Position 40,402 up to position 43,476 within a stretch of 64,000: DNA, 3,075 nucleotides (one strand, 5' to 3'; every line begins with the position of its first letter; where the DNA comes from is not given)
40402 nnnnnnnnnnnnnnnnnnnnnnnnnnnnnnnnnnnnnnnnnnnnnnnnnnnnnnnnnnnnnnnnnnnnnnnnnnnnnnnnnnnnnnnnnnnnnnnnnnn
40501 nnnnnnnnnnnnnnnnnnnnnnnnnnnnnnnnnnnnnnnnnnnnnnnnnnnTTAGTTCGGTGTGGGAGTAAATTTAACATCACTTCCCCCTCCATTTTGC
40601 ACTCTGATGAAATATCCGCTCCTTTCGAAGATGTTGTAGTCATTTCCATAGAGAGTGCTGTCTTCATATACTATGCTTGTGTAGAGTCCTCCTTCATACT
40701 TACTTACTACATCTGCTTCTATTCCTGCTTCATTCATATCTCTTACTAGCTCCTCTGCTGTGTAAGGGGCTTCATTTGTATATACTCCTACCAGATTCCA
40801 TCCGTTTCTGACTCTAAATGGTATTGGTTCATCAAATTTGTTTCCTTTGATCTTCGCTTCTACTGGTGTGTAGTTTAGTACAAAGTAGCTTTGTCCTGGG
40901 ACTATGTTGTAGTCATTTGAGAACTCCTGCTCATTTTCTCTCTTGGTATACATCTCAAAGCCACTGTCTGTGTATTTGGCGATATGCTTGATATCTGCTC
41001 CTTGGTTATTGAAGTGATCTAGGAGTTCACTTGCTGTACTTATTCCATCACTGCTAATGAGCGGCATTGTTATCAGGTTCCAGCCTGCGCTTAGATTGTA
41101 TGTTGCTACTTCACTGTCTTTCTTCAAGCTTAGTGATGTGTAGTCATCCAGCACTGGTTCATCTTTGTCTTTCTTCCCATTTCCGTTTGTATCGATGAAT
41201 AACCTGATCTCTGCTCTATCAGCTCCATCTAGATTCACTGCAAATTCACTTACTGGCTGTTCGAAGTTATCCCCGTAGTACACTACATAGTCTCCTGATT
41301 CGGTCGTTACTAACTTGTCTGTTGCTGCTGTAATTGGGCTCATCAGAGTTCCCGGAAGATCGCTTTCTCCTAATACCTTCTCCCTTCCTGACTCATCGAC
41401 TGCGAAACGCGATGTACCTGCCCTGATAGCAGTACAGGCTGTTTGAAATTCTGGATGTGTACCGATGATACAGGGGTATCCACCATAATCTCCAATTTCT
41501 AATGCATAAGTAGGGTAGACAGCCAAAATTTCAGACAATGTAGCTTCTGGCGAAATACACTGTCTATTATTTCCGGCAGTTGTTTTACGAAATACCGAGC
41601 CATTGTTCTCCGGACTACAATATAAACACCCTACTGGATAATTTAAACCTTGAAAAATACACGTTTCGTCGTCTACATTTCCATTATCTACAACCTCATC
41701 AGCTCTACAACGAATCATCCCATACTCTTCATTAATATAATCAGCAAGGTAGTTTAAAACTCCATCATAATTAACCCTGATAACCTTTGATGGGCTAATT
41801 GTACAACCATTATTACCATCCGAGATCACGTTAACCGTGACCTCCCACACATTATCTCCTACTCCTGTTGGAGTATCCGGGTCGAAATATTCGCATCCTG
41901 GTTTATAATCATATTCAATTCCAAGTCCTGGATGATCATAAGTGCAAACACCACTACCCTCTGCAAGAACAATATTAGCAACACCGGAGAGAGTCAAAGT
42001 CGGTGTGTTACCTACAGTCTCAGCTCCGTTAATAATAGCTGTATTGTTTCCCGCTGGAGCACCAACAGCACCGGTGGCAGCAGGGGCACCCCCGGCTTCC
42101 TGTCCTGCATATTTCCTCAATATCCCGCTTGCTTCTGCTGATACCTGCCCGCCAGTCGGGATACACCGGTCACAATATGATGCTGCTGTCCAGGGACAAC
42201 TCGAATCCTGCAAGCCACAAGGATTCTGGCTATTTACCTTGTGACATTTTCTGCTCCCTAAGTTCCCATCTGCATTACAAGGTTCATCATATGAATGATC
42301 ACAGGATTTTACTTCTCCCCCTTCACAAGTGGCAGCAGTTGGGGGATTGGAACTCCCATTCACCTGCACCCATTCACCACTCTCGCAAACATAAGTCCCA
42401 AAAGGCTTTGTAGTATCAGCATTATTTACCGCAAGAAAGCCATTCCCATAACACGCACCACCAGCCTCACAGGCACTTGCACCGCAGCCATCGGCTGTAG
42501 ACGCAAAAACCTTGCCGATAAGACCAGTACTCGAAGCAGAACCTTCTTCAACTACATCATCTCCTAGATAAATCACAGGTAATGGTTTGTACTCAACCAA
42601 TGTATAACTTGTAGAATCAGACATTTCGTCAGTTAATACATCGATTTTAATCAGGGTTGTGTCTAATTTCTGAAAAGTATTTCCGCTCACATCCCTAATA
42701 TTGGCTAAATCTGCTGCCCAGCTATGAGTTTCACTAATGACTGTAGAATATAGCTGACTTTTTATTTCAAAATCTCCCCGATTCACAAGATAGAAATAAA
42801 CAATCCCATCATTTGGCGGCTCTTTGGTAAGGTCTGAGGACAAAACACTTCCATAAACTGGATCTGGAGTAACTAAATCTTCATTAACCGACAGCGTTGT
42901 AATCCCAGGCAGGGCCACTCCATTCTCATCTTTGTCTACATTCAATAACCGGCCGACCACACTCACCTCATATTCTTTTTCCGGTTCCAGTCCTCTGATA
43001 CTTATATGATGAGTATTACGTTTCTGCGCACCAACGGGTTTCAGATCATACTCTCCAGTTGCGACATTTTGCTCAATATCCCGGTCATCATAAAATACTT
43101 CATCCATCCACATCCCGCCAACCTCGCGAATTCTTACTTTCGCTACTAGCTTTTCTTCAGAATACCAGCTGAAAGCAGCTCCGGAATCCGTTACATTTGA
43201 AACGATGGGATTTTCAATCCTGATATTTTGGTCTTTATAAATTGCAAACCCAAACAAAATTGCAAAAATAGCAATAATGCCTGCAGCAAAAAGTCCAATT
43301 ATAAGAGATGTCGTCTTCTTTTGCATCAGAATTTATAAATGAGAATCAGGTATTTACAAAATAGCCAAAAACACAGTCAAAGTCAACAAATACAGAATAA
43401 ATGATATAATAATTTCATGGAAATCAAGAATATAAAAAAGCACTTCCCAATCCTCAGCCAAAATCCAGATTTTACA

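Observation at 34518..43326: Two paralogous giant Cys-rich surface proteins bracket sufCB(D), with near-identical 3' ends in direct orientation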

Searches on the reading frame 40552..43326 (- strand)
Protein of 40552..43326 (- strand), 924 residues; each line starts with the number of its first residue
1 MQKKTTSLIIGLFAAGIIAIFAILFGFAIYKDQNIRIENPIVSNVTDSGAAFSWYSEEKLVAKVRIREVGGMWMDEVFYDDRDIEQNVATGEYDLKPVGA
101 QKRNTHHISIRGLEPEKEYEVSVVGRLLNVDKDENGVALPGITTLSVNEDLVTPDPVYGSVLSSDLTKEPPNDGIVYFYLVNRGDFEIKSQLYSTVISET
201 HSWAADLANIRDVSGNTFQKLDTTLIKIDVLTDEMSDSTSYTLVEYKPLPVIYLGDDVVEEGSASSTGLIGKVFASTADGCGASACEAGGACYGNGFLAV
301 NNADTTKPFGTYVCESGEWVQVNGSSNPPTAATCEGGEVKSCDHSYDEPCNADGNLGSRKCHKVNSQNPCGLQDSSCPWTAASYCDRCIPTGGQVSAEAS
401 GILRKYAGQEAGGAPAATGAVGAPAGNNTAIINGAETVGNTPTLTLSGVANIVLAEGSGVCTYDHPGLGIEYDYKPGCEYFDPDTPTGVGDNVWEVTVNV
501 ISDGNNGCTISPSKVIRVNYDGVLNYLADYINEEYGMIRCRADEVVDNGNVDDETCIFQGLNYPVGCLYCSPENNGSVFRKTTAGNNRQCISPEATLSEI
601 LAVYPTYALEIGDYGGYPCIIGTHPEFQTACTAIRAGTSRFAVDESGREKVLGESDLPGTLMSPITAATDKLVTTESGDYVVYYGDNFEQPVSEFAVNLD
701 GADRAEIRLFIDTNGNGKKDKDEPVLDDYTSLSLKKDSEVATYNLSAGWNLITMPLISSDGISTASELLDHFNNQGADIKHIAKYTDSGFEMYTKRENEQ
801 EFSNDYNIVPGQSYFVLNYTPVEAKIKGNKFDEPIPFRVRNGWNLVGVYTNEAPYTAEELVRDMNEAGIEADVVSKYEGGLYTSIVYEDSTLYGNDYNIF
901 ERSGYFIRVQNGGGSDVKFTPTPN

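Call 5: search_protein_families(library=pfam, proteins=[window:40552-43326:-], max_evalue=1)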
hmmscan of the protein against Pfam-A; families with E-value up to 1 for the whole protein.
window:40552-43326:- (924 aa): 3 families
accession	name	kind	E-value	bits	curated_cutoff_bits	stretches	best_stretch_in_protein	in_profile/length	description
PF16656.11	Pur_ac_phosph_N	-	0.00096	20.1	30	1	44-124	10-79/93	Purple acid Phosphatase, N-terminal domain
PF00041.27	fn3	-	0.11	13.2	25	1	38-125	4-68/84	Fibronectin type III domain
PF24942.1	Fn3_Dep-1_1st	-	0.14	12.6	26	1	99-127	51-79/96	Dep-1 first Fn3-like domain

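Call 6: search_protein_families(library=ncbifam, proteins=[window:40552-43326:-], max_evalue=1)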
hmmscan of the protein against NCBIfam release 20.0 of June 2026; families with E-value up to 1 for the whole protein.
window:40552-43326:- (924 aa): 0 families

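Call 18: find_related_loci(query=A2, collection=genome_contigs, flank=10000)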
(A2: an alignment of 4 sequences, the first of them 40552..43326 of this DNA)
Query A2 (924 aa) in genome_contigs; peptide patterns used: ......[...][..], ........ (x = any residue, [..] = any of these).
83 stretches matched a pattern; 6 encode a relative of the query (tblastn E <= 1e-3); 6 distinct loci.
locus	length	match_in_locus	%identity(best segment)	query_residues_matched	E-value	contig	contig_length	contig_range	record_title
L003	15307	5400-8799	39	8-921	3e-45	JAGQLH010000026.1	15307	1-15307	MAG: Candidatus Dojkabacteria bacterium isolate HKST-UBA11 NODE_26_length_15307_cov_3.172292, whole genome shotgun seque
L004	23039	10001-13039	29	4-918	9e-36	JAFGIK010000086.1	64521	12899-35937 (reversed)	MAG: Candidatus Dojkabacteria bacterium isolate Zod_Metabat.200 k87_10761540, whole genome shotgun sequence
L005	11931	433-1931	31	9-908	2e-22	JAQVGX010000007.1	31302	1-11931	MAG: Candidatus Dojkabacteria bacterium isolate STE_192 NODE_2865_length_31302_cov_3.240770_Sandtown_E, whole genome sho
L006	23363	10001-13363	38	3-914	2e-38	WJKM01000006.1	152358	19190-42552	MAG: Candidatus Dojkabacteria bacterium isolate Bin_125 k141_1117341, whole genome shotgun sequence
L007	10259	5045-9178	28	1-915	5e-18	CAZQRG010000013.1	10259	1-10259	MAG TPA_asm: uncultured Candidatus Saccharibacteria bacterium isolate SRP192927_co1_760 genome assembly, contig: NODE_15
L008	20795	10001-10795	24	42-356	5e-9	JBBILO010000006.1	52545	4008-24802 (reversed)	MAG: Candidatus Roizmanbacteria bacterium isolate QNS170220_bin_210 NODE_61_length_52545_cov_5.93315, whole genome shotg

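Call 27: find_related_loci(query=A2, collection=metagenome_contigs, flank=10000)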
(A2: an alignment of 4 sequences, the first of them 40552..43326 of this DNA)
Query A2 (924 aa) in metagenome_contigs; peptide patterns used: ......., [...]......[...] (x = any residue, [..] = any of these).
600 stretches matched a pattern (row limit reached: there are more); 1 encode a relative of the query (tblastn E <= 1e-3); 1 distinct loci.
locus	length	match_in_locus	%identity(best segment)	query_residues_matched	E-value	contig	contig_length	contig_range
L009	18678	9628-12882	59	9-923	4e-103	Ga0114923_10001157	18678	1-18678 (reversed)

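Call 73: predict_structure(alignment_id=A6)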
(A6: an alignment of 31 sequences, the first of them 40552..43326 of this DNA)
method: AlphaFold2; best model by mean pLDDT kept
length: 924 residues; sequences in the alignment: 31
mean_pLDDT: 64.2   pTM: 0.43
mean pLDDT of the five models: 64.2, 63.4, 63.3, 62.9, 62.6
residues with pLDDT >= 90: 289; 70-90: 201; 50-70: 26; < 50: 408
segments of 3 or more residues with pLDDT < 50: 257-319, 322-350, 354-668
pLDDT, mean of each block of 10 residues (from residue 1): 79 93 92 92 96 95 97 96 93 94 97 97 94 96 89 82 85 92 76 93 88 88 85 81 74 64 36 35 34 37 38 44 43 37 36 44 34 32 32 34 36 32 29 29 30 27 29 30 39 29 31 26 27 28 29 28 29 34 30 41 39 32 38 32 35 35 44 81 80 78 81 83 85 80 92 90 94 95 88 80 84 91 89 89 92 91 97 91 93 93 94 93 84
secondary structure, 60 per line:
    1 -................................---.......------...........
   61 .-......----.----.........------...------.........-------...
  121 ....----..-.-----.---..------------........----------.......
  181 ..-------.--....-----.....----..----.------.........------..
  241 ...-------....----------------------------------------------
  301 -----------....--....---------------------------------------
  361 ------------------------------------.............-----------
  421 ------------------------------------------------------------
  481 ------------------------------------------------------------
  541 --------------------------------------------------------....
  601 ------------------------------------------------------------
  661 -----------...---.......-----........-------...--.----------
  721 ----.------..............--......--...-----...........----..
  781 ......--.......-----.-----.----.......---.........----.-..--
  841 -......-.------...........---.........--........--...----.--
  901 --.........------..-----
elements in order (helices of 4 or more, strands of 3 or more residues): H2-33 E37-43 E50-61 E63-68 E78-80 E84-86 E93-95 E102-110 E118-124 E156-163 E174-182 E193-196 E202-206 E224-232 E239-243 E251-254 E312-315 E318-321 H397-409 H597-600 E672-674 E678-684 E690-697 E705-707 E732-745 E748-753 E756-758 H765-774 E779-786 E789-795 E812-818 E822-830 E842-847 H857-866 E870-878 E881-888 E891-893 E903-911

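Call 75: fold_search(model_id=the predicted structure, library=pdb)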
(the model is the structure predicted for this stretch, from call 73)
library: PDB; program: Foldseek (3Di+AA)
matches with E <= 10: 1376; with E <= 0.001: 27
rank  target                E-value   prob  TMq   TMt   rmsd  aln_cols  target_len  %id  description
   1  2ibb                  1.0e-04  1.00  0.10  0.35  14.6       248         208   11  Crystal Structure of the First and Second FNIII Domains of Ihog (released 2006-10-24)
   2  3rkp_A                1.0e-04  0.94  0.07  0.14  22.2       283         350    7  Crystal structure of BcpA*(D312A), the major pilin subunit of Bacillus cereus (released 2012-05-30)
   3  2ibg_A                2.0e-04  1.00  0.10  0.35  16.1       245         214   12  Crystal Structure of Hedgehog Bound to the FNIII Domains of Ihog (released 2006-10-24)
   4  2ibg_B                2.1e-04  1.00  0.10  0.35  15.7       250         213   12  Crystal Structure of Hedgehog Bound to the FNIII Domains of Ihog (released 2006-10-24)
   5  2a6j_B                2.7e-04  0.87  0.07  0.21  18.7       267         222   10  Crystal structure analysis of the anti-arsonate germline antibody 36-65 (released 2006-06-13)
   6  1tdq_A                2.9e-04  1.00  0.08  0.24  17.8       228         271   12  Structural basis for the interactions between tenascins and the C-type lectin domains from lecticans: evidence for a c (released 2004-08-31)
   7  8k53_A                2.9e-04  1.00  0.09  0.10  19.7       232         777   11  Structure of the Dimeric Human CNTN2 Ig 1-6-FNIII 1-2 Domain in an Asymmetric State (released 2023-12-06)
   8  7y6e_B                3.9e-04  0.99  0.09  0.29  14.4       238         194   10  Crystal structure of sDscam FNIII23 domains, isoform Beta2v6 (released 2023-05-24)
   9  5n47_B                4.3e-04  1.00  0.08  0.33  17.4       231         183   12  Structure of Anticalin N7E in complex with the three-domain fragment Fn7B8 of human oncofetal fibronectin (released 2018-02-14)
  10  4hsq                  4.3e-04  0.91  0.07  0.18  20.2       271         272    9  Crystal Structure of Domains D2 and D3 of the Major Pilin SpaD from Corynebacterium diphtheriae (released 2013-11-13)
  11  9p6s_C                4.5e-04  0.99  0.07  0.30  18.9       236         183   11  Cryo-EM structure of human integrin alpha5beta1 in complex with fibronectin (FN 7-10) (released 2026-03-25)
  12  3kpt_B                4.7e-04  0.84  0.07  0.14  22.0       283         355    7  Crystal structure of BcpA, the major pilin subunit of Bacillus cereus (released 2009-11-24)
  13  7tqa_A                5.4e-04  0.95  0.08  0.25  16.2       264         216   10  Crystal Structure of monoclonal S9.6 Fab (released 2022-03-30)
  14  7qu2_A                5.7e-04  0.84  0.07  0.21  18.9       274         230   10  Junin virus GP1 glycoprotein in complex with Fab fragment of antibody JUN1 (released 2022-02-09)
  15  7y6e_A                6.0e-04  0.99  0.08  0.29  15.4       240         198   10  Crystal structure of sDscam FNIII23 domains, isoform Beta2v6 (released 2023-05-24)
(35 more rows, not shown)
